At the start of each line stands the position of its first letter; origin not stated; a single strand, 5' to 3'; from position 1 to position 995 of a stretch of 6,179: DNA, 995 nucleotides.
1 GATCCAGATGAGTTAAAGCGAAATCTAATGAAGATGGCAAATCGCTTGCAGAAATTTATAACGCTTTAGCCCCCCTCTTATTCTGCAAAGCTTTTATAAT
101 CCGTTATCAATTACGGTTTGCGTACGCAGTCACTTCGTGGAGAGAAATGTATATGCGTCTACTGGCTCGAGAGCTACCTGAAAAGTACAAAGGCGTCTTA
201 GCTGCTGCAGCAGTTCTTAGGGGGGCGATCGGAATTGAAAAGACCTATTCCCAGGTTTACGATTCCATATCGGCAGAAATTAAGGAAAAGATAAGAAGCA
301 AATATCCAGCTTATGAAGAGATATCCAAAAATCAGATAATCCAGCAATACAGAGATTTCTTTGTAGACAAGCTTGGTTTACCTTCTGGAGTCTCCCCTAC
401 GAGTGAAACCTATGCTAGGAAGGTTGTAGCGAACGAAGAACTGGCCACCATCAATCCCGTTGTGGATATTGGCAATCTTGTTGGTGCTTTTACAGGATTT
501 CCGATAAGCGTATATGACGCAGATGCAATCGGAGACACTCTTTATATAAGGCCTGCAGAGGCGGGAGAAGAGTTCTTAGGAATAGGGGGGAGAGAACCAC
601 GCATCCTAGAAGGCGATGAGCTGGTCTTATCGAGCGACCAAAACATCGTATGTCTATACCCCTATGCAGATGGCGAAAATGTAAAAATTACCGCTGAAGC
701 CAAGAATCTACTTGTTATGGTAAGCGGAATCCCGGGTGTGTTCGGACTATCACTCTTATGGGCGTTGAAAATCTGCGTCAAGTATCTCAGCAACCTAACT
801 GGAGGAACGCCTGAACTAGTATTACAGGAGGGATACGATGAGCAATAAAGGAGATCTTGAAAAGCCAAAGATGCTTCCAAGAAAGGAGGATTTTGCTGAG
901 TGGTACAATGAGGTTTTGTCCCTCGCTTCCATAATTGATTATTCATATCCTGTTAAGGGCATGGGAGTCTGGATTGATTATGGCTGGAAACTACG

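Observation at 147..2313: Standalone B3/B4 editing domain translationally coupled to an editing-less ProRS: candidate new trans-editing system for tRNA-Pro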

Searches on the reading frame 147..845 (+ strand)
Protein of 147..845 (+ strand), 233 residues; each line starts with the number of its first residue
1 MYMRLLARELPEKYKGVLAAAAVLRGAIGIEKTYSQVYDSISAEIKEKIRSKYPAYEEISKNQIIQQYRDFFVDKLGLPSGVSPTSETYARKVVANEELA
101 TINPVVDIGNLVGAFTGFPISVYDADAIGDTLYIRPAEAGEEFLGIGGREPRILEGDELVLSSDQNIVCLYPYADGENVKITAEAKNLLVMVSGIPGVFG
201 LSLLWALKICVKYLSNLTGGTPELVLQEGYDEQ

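Call 3: search_protein_families(library=pfam, proteins=[window:147-845:+], max_evalue=0.01)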
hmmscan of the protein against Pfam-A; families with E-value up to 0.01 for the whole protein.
window:147-845:+ (233 aa): 1 family
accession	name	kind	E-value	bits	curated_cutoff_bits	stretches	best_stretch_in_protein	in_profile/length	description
PF03483.22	B3_4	-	4.5e-21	75.7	29.3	1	70-195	4-127/174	B3/4 domain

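Call 4: search_protein_families(library=ncbifam, proteins=[window:147-845:+], max_evalue=0.01)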
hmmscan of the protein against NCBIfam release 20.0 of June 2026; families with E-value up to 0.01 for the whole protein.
window:147-845:+ (233 aa): 2 families
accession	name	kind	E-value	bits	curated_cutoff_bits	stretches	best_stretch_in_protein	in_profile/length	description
TIGR00472.1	pheT_bact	equivalog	6.5e-13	47.8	402.65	1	82-190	230-336/798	phenylalanine--tRNA ligase subunit beta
NF001882.0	PRK00629.5-4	equivalog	1.7e-05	23.4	527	1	94-193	239-334/725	phenylalanine--tRNA ligase subunit beta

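Call 5: find_homologous_proteins(query=window:147-845:+)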
Query window:147-845:+ (233 aa): 3 proteins with E <= 0.001 among 1800 candidates. Only proteins of 128 to 408 residues were searched: fused or split forms outside these lengths cannot appear, so this answer is no evidence that the protein stands alone or is whole; lengths 'longer' or 'shorter' looks for them.
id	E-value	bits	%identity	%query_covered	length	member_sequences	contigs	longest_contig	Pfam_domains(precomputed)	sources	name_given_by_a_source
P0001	1.7e-143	494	99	99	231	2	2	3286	PF03483.23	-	-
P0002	1.1e-118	413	81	99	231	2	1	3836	PF03483.23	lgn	-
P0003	8.5e-106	371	73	99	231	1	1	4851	PF03483.23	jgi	-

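Call 6: search_solved_structures(query=window:147-845:+, max_evalue=1, show_alignments=3)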
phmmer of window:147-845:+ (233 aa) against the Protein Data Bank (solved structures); distinct sequences matched with E-value up to 1: 14.
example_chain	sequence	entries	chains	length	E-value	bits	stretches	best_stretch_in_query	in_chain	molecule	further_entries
4p71_A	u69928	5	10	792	7.4e-05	25.9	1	96-189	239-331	Phenylalanine--tRNA ligase beta subunit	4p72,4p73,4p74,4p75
9f7e_A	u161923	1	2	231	0.00053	23.2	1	65-198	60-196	CtdA Canavanyl tRNA Deacylase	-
2rhs_B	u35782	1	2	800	0.00065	22.9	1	98-190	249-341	Phenylalanyl-tRNA synthetase beta chain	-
2rhq_B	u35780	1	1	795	0.00066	22.8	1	98-190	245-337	Phenylalanyl-tRNA synthetase beta chain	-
3pco_B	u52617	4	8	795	0.00082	22.5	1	99-190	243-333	Phenylalanyl-tRNA synthetase, beta chain | Phenylalanine--tRNA ligase beta subunit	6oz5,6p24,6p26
7n8y_B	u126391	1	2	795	0.0031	20.6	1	98-190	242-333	Phenylalanine--tRNA ligase beta subunit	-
7k9m_B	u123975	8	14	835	0.054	16.6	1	102-165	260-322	Phenylalanine--tRNA ligase beta subunit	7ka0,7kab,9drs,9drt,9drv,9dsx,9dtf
7k98_B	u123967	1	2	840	0.054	16.6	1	102-165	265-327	Phenylalanine--tRNA ligase beta subunit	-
7daw_B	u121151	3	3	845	0.055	16.6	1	102-165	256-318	Phenylalanine--tRNA ligase beta subunit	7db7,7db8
6p8t_A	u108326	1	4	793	0.16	15.1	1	88-182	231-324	Phenylalanine--tRNA ligase beta subunit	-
9mkl_A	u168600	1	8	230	0.22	14.6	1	84-197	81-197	B3/4 domain-containing protein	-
8eb4_A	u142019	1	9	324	0.37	13.9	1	29-106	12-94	Major capsid protein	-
2iy5_B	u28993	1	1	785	0.5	13.4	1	92-162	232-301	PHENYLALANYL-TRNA SYNTHETASE BETA CHAIN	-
1b70_B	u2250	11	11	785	0.5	13.4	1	92-162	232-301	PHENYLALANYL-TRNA SYNTHETASE | PROTEIN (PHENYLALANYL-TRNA SYNTHETASE) | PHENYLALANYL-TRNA SYNTHETASE BETA CHAIN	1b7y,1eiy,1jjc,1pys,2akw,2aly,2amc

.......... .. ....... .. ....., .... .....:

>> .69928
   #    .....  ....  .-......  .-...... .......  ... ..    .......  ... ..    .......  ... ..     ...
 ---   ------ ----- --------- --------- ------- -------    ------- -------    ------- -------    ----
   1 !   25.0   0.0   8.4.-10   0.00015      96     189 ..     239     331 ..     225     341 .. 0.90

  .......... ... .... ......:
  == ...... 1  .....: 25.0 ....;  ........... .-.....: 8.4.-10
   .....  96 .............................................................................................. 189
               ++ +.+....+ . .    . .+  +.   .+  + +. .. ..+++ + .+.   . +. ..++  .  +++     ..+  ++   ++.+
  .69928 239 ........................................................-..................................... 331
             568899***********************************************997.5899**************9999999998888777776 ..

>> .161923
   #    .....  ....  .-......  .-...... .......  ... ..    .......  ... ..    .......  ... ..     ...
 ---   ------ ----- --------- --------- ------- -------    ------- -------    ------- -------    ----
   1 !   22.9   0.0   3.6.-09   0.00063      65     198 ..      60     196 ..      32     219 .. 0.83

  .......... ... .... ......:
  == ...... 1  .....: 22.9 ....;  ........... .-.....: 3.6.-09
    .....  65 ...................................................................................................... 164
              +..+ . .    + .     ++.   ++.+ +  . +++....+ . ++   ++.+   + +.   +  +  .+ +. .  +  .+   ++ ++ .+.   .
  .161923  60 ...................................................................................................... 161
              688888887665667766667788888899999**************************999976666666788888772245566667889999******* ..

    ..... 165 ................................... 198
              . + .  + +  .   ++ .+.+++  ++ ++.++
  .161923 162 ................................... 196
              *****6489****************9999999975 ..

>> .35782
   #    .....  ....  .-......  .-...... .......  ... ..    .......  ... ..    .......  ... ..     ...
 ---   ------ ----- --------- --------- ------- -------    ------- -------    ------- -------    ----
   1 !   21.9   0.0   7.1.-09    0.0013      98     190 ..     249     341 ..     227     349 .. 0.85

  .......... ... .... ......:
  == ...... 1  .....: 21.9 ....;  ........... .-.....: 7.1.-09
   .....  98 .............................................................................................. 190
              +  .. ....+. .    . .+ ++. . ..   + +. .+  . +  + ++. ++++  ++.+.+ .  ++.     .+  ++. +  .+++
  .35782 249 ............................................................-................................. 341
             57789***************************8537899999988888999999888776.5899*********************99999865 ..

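Call 17: find_related_loci(query=A1, collection=genome_contigs, flank=4000)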
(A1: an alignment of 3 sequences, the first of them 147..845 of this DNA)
Query A1 (233 aa) in genome_contigs; peptide patterns used: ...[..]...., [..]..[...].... (x = any residue, [..] = any of these).
159 stretches matched a pattern, but none encodes a relative of the query by tblastn (E <= 1e-3).

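Call 22: search_protein_representatives(alignment_id=A1)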
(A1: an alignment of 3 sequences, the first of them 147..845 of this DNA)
Query: 3 sequences, 231 profile positions. Proteins with E-value up to 0.001 (for the whole library): 1732; up to 1e-10: 195; up to 1e-30: 6. The best 150 are listed.
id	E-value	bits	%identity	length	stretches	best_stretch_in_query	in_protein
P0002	7.8e-142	486.9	-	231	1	1-231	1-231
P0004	3.3e-44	167.4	-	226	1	1-221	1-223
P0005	3.9e-40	154.1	-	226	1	9-224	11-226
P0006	1.3e-39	152.5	-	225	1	4-224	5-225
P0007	1.5e-34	135.8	-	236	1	1-227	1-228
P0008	1.6e-31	126.0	-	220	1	35-219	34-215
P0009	6.0e-30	120.8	-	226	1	4-221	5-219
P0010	2.1e-28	115.8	-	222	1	5-223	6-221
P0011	6.8e-27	110.8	-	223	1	6-206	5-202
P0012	6.8e-27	110.8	-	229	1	1-226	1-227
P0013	8.0e-26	107.3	-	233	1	36-219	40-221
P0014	9.8e-26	107.0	-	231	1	25-219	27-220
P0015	1.3e-25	106.6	-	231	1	31-219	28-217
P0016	1.8e-25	106.1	-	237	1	55-220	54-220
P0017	1.9e-25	106.1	-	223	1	33-213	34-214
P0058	3.0e-19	85.8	-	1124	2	10-224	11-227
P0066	2.3e-18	82.9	-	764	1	5-220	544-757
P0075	2.4e-17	79.6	-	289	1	42-218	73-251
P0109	9.2e-15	71.1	-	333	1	58-220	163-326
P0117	5.5e-14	68.6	-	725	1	31-219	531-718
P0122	8.5e-14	67.9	-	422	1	42-219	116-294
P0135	3.2e-13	66.1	-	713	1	55-196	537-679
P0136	4.0e-13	65.7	-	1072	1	66-218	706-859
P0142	7.9e-13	64.8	-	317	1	42-216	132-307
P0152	2.2e-12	63.3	-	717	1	14-216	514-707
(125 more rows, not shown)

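Call 24: search_protein_families(library=pfam, proteins=[P0066, P0117, P0135, P0152, P0058, P0136, P0122, P0109, P0142, P0075], max_evalue=0.001)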
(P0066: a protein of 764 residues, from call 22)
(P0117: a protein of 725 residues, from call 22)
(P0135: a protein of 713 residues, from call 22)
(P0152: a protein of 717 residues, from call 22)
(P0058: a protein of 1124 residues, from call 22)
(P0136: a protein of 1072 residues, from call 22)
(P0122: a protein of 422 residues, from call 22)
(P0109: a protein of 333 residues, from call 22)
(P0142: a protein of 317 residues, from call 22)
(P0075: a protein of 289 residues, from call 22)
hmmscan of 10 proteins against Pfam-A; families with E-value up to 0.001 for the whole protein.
P0066 (764 aa): 3 families
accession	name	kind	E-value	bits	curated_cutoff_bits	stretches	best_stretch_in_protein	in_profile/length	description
PF01921.24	tRNA-synt_1f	-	3.4e-111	372.1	27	1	5-358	2-356/360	tRNA synthetases class I (K)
PF03483.22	B3_4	-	3.1e-23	82.7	29.3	1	602-730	2-127/174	B3/4 domain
PF19269.4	Anticodon_2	-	1.8e-08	35.3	23.6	1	419-516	41-139/141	Anticodon binding domain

P0117 (725 aa): 4 families
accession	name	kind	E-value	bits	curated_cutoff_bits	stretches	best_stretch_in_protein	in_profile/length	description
PF00152.25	tRNA-synt_2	-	9.3e-79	265.1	25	1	146-482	2-306/308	tRNA synthetases class II (D, K and N)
PF03483.22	B3_4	-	1.5e-27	96.8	29.3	1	564-704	2-162/174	B3/4 domain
PF01336.31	tRNA_anti-codon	-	9.9e-14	51.5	27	1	55-129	4-75/75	OB-fold nucleic acid binding domain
PF01409.25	tRNA-synt_2d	-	0.00031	20.8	19.8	0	239-287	106-156/246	tRNA synthetases class II core domain (F)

P0135 (713 aa): 4 families
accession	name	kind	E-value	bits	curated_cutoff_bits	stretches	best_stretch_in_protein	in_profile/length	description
PF00152.25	tRNA-synt_2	-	5.5e-81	272.4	25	1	122-461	2-307/308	tRNA synthetases class II (D, K and N)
PF03483.22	B3_4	-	1e-25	90.8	29.3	1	548-698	2-172/174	B3/4 domain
PF01336.31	tRNA_anti-codon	-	4.6e-15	55.8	27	1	28-105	1-75/75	OB-fold nucleic acid binding domain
PF01409.25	tRNA-synt_2d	-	1.3e-05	25.3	19.8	0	213-283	104-173/246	tRNA synthetases class II core domain (F)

P0152 (717 aa): 5 families
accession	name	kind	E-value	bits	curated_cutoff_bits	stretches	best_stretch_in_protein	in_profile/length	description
PF09334.17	tRNA-synt_1g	-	2e-102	343.4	20.1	2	156-358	179-391/391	tRNA synthetases class I (M)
PF00133.28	tRNA-synt_1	-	4.4e-28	98.6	22.7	2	223-329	299-409/414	tRNA synthetases class I (I, L, M and V)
PF03483.22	B3_4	-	4.2e-21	75.8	29.3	1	567-708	12-174/174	B3/4 domain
PF01406.26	tRNA-synt_1e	-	8.1e-16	58.7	27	2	2-127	10-130/301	tRNA synthetases class I (C) catalytic domain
PF08264.19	Anticodon_1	-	8.9e-05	22.8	25.1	1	385-467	13-99/148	Anticodon-binding domain of tRNA ligase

P0058 (1124 aa): 4 families
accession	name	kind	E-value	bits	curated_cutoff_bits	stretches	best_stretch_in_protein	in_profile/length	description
PF03483.22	B3_4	-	1.2e-40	139.3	29.3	2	68-213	2-167/174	B3/4 domain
PF00750.26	tRNA-synt_1d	-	1e-38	133.6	23.3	1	656-994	13-348/349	tRNA synthetases class I (R), catalytic domain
PF05746.21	DALR_1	-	1.7e-27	96.2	22.3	1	1009-1124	1-117/117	DALR anticodon binding domain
PF03485.21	Arg_tRNA_synt_N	-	1.7e-14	54.6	21.5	1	555-634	2-84/85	Arginyl tRNA synthetase N terminal domain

P0136 (1072 aa): 6 families
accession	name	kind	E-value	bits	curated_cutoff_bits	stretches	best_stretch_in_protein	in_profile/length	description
PF00152.25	tRNA-synt_2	-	1.9e-76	257.5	25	1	150-487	2-307/308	tRNA synthetases class II (D, K and N)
PF03483.22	B3_4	-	8.3e-23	81.3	29.3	1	706-857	2-150/174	B3/4 domain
PF01336.31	tRNA_anti-codon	-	4.1e-13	49.5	27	1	56-132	1-74/75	OB-fold nucleic acid binding domain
PF01588.26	tRNA_bind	-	3e-12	46.9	27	1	509-594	1-77/96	Putative tRNA binding domain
PF01966.28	HD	-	1.1e-08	35.8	22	1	914-986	2-91/116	HD domain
PF01409.25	tRNA-synt_2d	-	0.0003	20.8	19.8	0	241-296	104-157/246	tRNA synthetases class II core domain (F)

P0122 (422 aa): 2 families
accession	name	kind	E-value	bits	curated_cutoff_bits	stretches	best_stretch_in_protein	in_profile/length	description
PF03483.22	B3_4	-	4.5e-24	85.4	29.3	1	140-270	2-129/174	B3/4 domain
PF01588.26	tRNA_bind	-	2.8e-15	56.6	27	1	311-399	3-81/96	Putative tRNA binding domain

P0109 (333 aa): 2 families
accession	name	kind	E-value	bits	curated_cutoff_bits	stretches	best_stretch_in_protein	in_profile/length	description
PF03483.22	B3_4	-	5.7e-21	75.3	29.3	1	171-303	2-133/174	B3/4 domain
PF19269.4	Anticodon_2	-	4.7e-05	24.3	23.6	1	17-82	67-133/141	Anticodon binding domain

P0142 (317 aa): 1 family
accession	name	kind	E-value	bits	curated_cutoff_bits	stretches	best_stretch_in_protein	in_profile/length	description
PF03483.22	B3_4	-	1.5e-21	77.2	29.3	1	157-281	3-124/174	B3/4 domain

P0075 (289 aa): 1 family
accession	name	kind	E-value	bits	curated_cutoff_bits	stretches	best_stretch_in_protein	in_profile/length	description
PF03483.22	B3_4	-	2.5e-26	92.8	29.3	1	98-228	1-129/174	B3/4 domain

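Call 25: find_encoding_contigs(protein=P0004, flank=3000, max_places=3)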
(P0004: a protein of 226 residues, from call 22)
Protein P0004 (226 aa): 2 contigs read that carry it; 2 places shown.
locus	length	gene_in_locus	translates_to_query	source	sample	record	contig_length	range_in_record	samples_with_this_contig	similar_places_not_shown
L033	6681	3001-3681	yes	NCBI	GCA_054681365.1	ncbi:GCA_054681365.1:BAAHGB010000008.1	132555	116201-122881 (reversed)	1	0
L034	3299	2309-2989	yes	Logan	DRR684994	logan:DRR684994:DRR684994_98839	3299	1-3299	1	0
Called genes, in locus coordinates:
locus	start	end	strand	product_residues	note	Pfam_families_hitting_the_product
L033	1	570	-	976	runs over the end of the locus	-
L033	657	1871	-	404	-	PF00180:Iso_dh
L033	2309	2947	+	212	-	PF00753:Lactamase_B, PF19583:ODP (weak), PF12706:Lactamase_B_2 (weak)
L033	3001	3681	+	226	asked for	PF03483:B3_4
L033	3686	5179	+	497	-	PF00587:tRNA-synt_2b, PF03129:HGTP_anticodon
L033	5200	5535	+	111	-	-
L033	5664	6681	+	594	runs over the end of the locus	PF00501:AMP-binding, PF13193:AMP-binding_C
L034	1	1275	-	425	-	?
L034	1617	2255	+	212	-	PF00753:Lactamase_B, PF19583:ODP (weak), PF12706:Lactamase_B_2 (weak)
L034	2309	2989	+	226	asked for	PF03483:B3_4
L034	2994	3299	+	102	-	?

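Call 26: find_encoding_contigs(protein=P0005, flank=3000, max_places=3)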
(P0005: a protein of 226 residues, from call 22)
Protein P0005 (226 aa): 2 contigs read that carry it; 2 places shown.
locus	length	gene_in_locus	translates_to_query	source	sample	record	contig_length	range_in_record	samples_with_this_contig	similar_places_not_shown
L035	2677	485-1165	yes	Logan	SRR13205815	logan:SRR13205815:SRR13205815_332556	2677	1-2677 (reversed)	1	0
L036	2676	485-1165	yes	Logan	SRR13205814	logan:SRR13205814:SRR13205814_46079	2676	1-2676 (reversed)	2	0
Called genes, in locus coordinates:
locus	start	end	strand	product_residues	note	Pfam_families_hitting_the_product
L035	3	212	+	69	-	?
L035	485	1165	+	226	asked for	PF03483:B3_4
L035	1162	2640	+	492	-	PF00587:tRNA-synt_2b, PF03129:HGTP_anticodon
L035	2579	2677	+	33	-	?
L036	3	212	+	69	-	?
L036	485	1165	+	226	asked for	PF03483:B3_4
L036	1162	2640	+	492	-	PF00587:tRNA-synt_2b, PF03129:HGTP_anticodon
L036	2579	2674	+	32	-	?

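Call 27: find_encoding_contigs(protein=P0006, flank=3000, max_places=3)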
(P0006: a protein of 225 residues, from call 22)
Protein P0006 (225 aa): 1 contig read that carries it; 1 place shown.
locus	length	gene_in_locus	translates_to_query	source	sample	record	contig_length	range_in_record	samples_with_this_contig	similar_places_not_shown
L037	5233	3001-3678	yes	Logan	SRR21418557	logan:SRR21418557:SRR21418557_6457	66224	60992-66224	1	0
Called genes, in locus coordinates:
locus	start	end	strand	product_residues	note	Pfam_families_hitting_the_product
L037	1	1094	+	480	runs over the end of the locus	PF13510:Fer2_4, PF00890:FAD_binding_2 (weak), PF01134:GIDA (weak), PF01262:AlaDh_PNT_C (weak), PF03486:HI0933_like (weak), PF07992:Pyr_redox_2, PF12831:FAD_oxidored, PF00070:Pyr_redox (weak), +4 more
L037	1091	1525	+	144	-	PF13237:Fer4_10 (weak), PF14697:Fer4_21, PF12838:Fer4_7 (weak), PF13187:Fer4_9 (weak), PF25160:LdpA_Fe-S-bd (weak), PF00037:Fer4 (weak)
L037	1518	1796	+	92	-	PF17806:SO_alpha_A3, PF04324:Fer2_BFD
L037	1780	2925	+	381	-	PF00890:FAD_binding_2 (weak), PF01266:DAO, PF01494:FAD_binding_3 (weak), PF07992:Pyr_redox_2 (faint), PF13450:NAD_binding_8 (weak), PF13738:Pyr_redox_3 (faint)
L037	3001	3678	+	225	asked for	PF03483:B3_4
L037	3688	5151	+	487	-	PF00587:tRNA-synt_2b, PF03129:HGTP_anticodon, PF09180:ProRS-C_1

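Call 28: find_encoding_contigs(protein=P0007, flank=3000, max_places=3)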
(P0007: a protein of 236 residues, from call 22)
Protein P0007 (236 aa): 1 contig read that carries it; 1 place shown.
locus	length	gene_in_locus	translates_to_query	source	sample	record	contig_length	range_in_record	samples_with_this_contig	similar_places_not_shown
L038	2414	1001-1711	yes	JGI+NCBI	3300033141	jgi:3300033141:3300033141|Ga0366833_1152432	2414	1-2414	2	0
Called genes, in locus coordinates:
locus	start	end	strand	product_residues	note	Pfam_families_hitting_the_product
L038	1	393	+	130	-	?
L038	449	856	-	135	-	PF01402:RHH_1 (weak), PF08753:NikR_C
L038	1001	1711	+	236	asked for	PF03483:B3_4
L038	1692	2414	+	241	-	PF00587:tRNA-synt_2b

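Call 29: find_encoding_contigs(protein=P0008, flank=3000, max_places=2)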
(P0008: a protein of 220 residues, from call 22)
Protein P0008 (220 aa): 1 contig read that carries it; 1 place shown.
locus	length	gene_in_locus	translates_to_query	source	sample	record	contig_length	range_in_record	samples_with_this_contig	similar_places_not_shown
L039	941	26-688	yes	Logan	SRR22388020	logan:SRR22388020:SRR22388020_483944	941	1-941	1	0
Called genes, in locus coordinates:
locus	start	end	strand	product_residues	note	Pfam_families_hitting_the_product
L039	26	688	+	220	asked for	PF03483:B3_4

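Call 30: find_encoding_contigs(protein=P0009, flank=3000, max_places=2)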
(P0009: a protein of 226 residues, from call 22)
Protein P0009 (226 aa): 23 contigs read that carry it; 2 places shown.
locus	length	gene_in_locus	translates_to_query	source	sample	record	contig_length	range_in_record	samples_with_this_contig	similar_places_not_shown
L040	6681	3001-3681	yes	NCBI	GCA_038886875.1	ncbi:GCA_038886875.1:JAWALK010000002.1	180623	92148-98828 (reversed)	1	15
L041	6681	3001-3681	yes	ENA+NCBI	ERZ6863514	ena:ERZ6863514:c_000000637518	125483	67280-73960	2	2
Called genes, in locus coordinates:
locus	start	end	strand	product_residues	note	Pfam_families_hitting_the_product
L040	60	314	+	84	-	-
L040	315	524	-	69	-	-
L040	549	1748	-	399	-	PF13183:Fer4_8 (faint), PF00037:Fer4 (faint), PF12838:Fer4_7 (weak), PF13187:Fer4_9, PF13237:Fer4_10, PF13370:Fer4_13 (faint), PF04422:FrhB_FdhB_N, PF04432:FrhB_FdhB_C, +1 more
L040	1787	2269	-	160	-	-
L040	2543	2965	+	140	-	PF13183:Fer4_8 (faint), PF13187:Fer4_9 (faint), PF14697:Fer4_21 (faint), PF00037:Fer4 (weak), PF12837:Fer4_6 (faint), PF13237:Fer4_10, PF12838:Fer4_7 (weak), PF00037:Fer4 (weak)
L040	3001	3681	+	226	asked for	PF03483:B3_4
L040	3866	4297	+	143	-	PF00571:CBS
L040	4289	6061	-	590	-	PF02730:AFOR_N, PF01314:AFOR_C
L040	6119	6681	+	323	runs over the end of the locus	PF00248:Aldo_ket_red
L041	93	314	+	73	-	-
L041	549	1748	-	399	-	PF13183:Fer4_8 (faint), PF00037:Fer4 (faint), PF12838:Fer4_7 (weak), PF13187:Fer4_9, PF13237:Fer4_10, PF13370:Fer4_13 (faint), PF04422:FrhB_FdhB_N, PF04432:FrhB_FdhB_C, +1 more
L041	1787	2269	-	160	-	-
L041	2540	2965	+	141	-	PF13183:Fer4_8 (faint), PF13187:Fer4_9 (faint), PF14697:Fer4_21 (faint), PF00037:Fer4 (weak), PF12837:Fer4_6 (faint), PF13237:Fer4_10, PF12838:Fer4_7 (weak), PF00037:Fer4 (weak)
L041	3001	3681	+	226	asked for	PF03483:B3_4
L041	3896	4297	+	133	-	PF00571:CBS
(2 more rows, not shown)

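Call 31: find_encoding_contigs(protein=P0010, flank=3000, max_places=2)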
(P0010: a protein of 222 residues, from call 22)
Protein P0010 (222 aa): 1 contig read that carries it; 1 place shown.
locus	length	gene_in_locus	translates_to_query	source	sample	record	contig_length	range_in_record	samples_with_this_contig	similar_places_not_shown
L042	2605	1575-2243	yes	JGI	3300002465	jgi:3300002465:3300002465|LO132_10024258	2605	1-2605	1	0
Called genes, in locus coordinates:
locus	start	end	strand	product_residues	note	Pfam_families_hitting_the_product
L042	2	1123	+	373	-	?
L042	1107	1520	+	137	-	PF01989:AcnX_swivel_put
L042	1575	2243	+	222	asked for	PF03483:B3_4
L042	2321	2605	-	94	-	?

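Call 32: find_encoding_contigs(protein=P0012, flank=3000, max_places=2)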
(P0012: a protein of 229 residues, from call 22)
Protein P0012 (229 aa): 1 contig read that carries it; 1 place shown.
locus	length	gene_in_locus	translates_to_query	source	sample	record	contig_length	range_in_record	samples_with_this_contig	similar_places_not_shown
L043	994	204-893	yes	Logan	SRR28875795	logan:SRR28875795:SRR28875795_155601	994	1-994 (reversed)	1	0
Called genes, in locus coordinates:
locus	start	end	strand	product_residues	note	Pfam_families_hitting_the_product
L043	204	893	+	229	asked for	PF03483:B3_4 (weak)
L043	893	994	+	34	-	?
